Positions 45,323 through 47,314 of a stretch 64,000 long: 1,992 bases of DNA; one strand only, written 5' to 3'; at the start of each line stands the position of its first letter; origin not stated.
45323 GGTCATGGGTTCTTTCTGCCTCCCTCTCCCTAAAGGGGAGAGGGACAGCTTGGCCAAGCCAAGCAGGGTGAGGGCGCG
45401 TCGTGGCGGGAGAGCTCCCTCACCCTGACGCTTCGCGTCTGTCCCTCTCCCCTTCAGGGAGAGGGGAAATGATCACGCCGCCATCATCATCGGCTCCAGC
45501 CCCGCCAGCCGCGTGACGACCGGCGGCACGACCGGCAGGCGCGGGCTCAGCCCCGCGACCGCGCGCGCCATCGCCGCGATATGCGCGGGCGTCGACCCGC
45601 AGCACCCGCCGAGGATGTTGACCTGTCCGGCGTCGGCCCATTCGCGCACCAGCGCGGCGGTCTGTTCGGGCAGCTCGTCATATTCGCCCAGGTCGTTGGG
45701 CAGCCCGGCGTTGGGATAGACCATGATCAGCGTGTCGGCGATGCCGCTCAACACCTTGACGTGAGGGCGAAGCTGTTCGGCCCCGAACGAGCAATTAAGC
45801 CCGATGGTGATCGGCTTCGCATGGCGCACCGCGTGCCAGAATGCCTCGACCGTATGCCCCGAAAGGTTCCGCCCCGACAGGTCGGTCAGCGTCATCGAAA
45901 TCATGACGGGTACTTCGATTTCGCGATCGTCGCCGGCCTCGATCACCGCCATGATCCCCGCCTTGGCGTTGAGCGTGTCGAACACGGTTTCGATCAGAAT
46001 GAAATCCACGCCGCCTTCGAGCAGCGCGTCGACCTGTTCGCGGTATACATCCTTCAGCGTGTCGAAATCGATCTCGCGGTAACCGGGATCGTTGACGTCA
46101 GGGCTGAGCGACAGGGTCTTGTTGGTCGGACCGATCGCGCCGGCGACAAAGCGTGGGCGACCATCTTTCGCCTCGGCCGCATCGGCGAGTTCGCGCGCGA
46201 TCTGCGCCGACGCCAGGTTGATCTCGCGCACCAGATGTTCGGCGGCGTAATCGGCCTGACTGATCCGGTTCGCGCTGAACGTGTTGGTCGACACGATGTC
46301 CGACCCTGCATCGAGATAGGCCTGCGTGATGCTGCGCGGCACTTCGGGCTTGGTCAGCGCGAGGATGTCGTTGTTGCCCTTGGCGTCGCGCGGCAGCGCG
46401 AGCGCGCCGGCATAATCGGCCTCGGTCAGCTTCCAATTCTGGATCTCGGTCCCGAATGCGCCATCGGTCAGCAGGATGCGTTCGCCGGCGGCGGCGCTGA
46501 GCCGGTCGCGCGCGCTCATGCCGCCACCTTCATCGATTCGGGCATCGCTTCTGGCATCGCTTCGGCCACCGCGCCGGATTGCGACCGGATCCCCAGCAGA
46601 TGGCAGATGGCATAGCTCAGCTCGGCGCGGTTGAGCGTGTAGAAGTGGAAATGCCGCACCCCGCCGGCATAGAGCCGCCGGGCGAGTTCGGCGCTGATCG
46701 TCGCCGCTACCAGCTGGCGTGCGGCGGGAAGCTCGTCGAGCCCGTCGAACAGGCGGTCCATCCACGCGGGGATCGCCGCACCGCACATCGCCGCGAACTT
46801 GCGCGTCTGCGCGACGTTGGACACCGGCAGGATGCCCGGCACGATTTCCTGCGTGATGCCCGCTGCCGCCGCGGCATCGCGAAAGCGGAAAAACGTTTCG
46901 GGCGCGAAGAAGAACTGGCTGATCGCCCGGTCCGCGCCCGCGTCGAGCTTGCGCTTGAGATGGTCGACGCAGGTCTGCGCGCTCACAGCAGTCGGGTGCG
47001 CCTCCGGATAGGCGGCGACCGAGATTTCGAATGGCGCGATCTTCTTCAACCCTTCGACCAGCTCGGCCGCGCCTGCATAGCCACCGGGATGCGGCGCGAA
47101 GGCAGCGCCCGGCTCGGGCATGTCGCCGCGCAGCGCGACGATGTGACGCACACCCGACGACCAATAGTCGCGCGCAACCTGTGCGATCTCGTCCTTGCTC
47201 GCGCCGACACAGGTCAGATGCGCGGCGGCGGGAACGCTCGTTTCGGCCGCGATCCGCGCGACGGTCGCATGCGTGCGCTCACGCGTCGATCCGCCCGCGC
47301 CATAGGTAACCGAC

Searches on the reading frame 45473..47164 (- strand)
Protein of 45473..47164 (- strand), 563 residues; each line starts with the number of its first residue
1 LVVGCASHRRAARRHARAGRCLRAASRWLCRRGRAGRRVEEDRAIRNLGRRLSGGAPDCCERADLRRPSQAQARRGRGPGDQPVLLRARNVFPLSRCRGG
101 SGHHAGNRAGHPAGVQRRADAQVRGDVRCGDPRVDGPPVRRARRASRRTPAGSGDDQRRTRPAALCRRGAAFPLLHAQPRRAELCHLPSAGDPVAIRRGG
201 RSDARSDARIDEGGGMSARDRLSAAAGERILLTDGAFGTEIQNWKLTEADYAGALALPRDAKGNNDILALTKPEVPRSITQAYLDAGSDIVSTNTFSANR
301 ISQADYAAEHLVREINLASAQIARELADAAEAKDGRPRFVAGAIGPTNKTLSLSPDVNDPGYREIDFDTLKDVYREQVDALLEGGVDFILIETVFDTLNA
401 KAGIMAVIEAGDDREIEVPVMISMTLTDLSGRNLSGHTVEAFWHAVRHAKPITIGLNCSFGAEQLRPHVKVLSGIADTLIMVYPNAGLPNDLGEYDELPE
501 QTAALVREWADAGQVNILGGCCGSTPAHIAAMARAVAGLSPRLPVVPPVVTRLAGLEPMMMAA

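Call 67: search_protein_families(library=pfam, proteins=[window:45473-47164:-], max_evalue=0.00001)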
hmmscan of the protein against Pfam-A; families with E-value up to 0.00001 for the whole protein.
window:45473-47164:- (563 aa): 1 family
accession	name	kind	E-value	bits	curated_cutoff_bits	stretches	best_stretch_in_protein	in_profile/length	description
PF02574.22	S-methyl_trans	-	6.1e-92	308.9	22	1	231-536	1-283/283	Homocysteine S-methyltransferase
